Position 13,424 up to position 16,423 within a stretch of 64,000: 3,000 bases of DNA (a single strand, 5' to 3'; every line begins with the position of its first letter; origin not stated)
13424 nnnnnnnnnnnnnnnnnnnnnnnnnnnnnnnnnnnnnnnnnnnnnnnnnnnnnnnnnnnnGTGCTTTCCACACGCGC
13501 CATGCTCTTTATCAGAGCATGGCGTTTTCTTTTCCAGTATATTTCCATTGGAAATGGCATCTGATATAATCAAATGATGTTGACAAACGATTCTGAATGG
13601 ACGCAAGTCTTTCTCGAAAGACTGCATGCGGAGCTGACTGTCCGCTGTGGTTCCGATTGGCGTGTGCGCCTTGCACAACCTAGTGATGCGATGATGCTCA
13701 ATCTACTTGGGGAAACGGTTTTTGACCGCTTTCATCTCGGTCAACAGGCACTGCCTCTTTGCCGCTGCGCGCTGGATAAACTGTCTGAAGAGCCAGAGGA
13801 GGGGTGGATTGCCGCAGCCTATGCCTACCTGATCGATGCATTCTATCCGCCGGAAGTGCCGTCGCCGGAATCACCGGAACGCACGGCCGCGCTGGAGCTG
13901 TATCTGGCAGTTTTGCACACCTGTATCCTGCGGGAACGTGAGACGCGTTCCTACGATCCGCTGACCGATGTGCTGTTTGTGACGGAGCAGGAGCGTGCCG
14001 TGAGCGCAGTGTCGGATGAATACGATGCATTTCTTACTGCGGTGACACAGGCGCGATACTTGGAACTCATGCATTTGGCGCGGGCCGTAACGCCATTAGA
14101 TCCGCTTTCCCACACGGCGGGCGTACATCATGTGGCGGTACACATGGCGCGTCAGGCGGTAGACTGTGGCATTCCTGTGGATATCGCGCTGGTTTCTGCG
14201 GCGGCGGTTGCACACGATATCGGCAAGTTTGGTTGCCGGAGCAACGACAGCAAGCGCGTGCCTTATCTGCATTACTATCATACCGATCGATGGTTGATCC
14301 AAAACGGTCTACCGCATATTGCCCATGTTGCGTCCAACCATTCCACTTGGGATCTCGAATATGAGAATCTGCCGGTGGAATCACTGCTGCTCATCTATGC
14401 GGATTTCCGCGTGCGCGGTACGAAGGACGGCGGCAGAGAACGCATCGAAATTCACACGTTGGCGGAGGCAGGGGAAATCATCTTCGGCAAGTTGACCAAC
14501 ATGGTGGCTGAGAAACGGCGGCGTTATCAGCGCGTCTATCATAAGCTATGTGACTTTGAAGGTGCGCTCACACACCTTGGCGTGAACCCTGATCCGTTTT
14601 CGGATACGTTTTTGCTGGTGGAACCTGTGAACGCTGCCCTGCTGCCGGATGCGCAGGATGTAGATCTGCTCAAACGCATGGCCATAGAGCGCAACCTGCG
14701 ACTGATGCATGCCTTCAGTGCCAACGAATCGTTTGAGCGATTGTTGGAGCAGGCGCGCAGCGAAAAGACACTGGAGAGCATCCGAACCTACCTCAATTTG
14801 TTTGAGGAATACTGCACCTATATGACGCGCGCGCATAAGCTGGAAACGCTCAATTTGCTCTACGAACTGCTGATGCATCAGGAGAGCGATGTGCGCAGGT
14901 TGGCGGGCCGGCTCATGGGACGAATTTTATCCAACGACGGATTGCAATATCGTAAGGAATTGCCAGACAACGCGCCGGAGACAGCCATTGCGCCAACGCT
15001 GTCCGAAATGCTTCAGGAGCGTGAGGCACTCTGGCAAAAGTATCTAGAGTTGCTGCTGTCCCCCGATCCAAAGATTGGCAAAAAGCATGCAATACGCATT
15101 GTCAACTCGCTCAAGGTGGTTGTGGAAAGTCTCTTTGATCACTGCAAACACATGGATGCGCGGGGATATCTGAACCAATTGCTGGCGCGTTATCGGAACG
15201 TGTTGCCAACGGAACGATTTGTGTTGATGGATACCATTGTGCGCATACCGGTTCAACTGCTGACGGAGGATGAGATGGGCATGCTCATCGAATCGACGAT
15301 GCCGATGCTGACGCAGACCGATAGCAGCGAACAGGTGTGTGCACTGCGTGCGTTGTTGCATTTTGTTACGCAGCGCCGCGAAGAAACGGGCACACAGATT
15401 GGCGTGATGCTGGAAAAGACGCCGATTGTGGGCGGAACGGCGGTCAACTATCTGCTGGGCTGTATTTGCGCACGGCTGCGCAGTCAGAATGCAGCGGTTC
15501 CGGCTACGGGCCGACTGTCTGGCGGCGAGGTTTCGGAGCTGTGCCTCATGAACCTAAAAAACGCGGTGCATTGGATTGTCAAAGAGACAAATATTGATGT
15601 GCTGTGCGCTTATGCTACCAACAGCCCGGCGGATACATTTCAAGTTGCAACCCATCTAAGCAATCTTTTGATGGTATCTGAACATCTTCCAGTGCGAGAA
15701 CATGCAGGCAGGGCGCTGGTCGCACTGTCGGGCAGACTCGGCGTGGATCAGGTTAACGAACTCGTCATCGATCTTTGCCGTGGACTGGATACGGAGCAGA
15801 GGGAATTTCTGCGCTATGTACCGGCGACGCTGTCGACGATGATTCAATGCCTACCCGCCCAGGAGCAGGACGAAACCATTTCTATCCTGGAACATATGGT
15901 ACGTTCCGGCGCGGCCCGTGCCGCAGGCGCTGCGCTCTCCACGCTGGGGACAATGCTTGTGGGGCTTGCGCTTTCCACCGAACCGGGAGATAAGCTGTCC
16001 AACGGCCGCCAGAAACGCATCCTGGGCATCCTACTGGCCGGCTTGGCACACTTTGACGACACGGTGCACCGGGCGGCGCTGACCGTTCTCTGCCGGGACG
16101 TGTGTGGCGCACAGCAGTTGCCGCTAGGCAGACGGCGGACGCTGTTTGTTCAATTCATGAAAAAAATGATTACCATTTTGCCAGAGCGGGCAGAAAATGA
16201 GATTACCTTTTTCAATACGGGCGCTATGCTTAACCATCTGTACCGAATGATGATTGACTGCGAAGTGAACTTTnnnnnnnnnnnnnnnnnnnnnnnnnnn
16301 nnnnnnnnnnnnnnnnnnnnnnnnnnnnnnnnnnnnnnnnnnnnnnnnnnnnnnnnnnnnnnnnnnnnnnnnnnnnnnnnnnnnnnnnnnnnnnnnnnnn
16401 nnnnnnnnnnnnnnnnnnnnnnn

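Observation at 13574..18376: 1,600-aa mosaic protein joining HD, HEAT-like, NadD/NMNAT-like, GNAT-like and PRT-like modules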

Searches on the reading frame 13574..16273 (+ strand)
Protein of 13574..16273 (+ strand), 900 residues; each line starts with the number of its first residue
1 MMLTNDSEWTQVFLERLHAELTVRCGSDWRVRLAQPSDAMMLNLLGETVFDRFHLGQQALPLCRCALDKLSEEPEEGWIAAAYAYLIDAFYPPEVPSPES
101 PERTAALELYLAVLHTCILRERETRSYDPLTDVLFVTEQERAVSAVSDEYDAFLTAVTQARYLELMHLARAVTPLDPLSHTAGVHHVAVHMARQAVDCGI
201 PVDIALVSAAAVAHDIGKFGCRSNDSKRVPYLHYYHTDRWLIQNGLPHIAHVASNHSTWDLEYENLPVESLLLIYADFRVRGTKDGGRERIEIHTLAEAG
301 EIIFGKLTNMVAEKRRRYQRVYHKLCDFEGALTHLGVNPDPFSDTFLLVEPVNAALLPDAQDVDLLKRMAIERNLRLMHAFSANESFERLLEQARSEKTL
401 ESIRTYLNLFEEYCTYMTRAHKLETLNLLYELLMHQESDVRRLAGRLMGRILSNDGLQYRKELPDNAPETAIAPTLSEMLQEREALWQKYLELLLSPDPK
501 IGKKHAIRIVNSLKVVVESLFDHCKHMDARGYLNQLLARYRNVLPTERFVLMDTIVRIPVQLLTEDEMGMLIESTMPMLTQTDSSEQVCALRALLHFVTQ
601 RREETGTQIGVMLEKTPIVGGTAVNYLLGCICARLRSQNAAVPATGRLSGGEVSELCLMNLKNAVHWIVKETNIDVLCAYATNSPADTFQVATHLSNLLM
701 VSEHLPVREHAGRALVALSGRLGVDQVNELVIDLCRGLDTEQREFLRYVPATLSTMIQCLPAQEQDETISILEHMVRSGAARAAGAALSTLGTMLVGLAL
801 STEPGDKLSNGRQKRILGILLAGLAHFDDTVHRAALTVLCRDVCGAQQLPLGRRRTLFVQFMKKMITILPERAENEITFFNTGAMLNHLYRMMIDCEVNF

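Call 25: predict_structure(alignment_id=A3)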
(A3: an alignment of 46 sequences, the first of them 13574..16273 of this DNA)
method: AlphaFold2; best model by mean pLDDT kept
length: 900 residues; sequences in the alignment: 46
mean_pLDDT: 88.1   pTM: 0.86
mean pLDDT of the five models: 88.1, 87.9, 87.3, 86.1, 85.5
residues with pLDDT >= 90: 548; 70-90: 280; 50-70: 63; < 50: 9
segments of 3 or more residues with pLDDT < 50: 1-4
pLDDT, mean of each block of 10 residues (from residue 1): 57 80 73 61 80 89 88 93 92 79 90 90 92 93 94 95 94 91 97 95 96 92 75 82 90 75 83 95 87 95 79 85 94 95 92 83 92 89 81 88 89 83 94 93 95 68 54 56 88 95 95 96 87 95 92 95 95 93 94 95 92 87 91 81 66 90 92 94 93 94 90 95 97 90 71 94 96 93 92 95 87 96 93 94 93 94 91 81 93 92
secondary structure, 60 per line:
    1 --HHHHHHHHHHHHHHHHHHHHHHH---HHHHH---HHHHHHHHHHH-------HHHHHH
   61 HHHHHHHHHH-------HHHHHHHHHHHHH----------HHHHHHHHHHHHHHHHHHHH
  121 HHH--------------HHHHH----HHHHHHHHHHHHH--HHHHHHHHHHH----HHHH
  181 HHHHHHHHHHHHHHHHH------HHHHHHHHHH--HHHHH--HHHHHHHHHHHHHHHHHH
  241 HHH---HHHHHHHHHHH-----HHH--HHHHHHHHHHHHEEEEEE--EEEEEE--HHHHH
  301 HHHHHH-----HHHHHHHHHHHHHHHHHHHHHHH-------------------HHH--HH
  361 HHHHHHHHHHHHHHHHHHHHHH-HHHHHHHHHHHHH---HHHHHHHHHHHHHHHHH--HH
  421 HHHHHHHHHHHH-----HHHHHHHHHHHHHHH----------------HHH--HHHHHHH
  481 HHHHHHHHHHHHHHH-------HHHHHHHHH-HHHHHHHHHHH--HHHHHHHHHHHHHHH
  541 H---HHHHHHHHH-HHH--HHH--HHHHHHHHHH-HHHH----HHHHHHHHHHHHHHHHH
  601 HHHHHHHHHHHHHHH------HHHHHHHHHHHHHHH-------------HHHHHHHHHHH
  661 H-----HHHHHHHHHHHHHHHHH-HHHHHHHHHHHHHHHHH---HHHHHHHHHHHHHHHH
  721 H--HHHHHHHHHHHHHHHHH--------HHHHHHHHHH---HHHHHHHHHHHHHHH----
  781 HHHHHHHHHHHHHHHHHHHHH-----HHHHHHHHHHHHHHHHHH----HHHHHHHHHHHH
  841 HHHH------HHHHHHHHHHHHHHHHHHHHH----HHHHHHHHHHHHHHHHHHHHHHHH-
elements in order (helices of 4 or more, strands of 3 or more residues): H3-25 H29-33 H37-47 H55-70 H78-90 H101-123 H138-142 H147-159 H162-172 H177-197 H204-213 H216-220 H223-243 H247-257 H268-279 E280-285 E288-293 H296-306 H312-334 H359-382 H384-396 H400-416 H419-432 H438-452 H474-495 H503-511 H513-523 H526-541 H545-553 H565-574 H576-579 H584-615 H622-636 H650-661 H667-683 H685-701 H705-721 H724-740 H749-758 H762-776 H781-801 H807-824 H829-844 H851-871 H876-899
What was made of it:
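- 14648..16273 (+): HEAT/ARM-like alpha-solenoid (about residues 359-900). All-helical AF2 model, pLDDT 88 (call 25).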

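Call 28: fold_search(model_id=the predicted structure, library=pdb)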
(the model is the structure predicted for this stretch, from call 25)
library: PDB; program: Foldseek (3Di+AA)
matches with E <= 10: 1395; with E <= 0.001: 156
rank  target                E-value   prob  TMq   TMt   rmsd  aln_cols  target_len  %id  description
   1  6y5q_u                2.2e-06  1.00  0.20  0.21  28.7       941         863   13  human 17S U2 snRNP (released 2020-06-17)
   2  7evn_C                9.7e-06  1.00  0.20  0.21  28.3       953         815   12  The cryo-EM structure of the DDX42-SF3b complex (released 2022-08-03)
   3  7q4o_A                1.4e-05  1.00  0.22  0.24  30.0       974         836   12  Substrate-bound A-like U2 snRNP (released 2022-03-30)
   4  7onb_C                1.4e-05  1.00  0.20  0.22  27.4       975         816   13  Structure of the U2 5' module of the A3'-SSA complex (released 2021-08-04)
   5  5ife_C                1.4e-05  1.00  0.19  0.20  28.6       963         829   12  Crystal structure of the human SF3b core complex (released 2016-10-26)
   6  4rv1_D                1.6e-05  1.00  0.18  0.30  16.4       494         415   13  Crystal Structure of Engineered Protein. Northeast Structural Genomics Consortium (NESG) Target OR497. (released 2014-12-10)
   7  8qo9_B1               1.6e-05  1.00  0.24  0.25  28.2       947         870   12  Cryo-EM structure of a human spliceosomal B complex protomer (released 2024-01-24)
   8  4rv1_A                1.8e-05  1.00  0.17  0.28  16.7       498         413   13  Crystal Structure of Engineered Protein. Northeast Structural Genomics Consortium (NESG) Target OR497. (released 2014-12-10)
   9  6en4_C                2.0e-05  1.00  0.20  0.21  28.4       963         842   12  SF3b core in complex with a splicing modulator (released 2018-06-20)
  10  4rv1_C                2.1e-05  1.00  0.18  0.29  16.4       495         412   14  Crystal Structure of Engineered Protein. Northeast Structural Genomics Consortium (NESG) Target OR497. (released 2014-12-10)
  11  4rv1_F                2.4e-05  1.00  0.17  0.29  16.7       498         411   14  Crystal Structure of Engineered Protein. Northeast Structural Genomics Consortium (NESG) Target OR497. (released 2014-12-10)
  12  5zwm_1                2.5e-05  1.00  0.23  0.25  28.3       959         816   10  Cryo-EM structure of the yeast pre-B complex at an average resolution of 3.4~4.6 angstrom (tri-snRNP and U2 snRNP Part (released 2018-08-29)
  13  4rv1_B                2.6e-05  1.00  0.17  0.28  16.6       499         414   15  Crystal Structure of Engineered Protein. Northeast Structural Genomics Consortium (NESG) Target OR497. (released 2014-12-10)
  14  7z8v_D                2.6e-05  1.00  0.20  0.16  27.8      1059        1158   11  CAND1-SCF-SKP2 (SKP1deldel) CAND1 engaged SCF rocked (released 2023-04-19)
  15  7z8r_D                3.1e-05  1.00  0.18  0.15  27.2      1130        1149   11  CAND1-CUL1-RBX1 (released 2023-04-19)
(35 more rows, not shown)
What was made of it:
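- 14648..16273 (+): Foldseek hits SF3B1, CAND1, karyopherins, PP2A PR65 and designed ARM proteins at E 2e-6 to 1e-4 (call 28).
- On HEAT/ARM repeat proteins: Calls 25 and 28.
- Checked: HEAT: Foldseek on a pLDDT 88 model returns SF3B1, CAND1, PR65 and designed ARM proteins (calls 25, 28).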
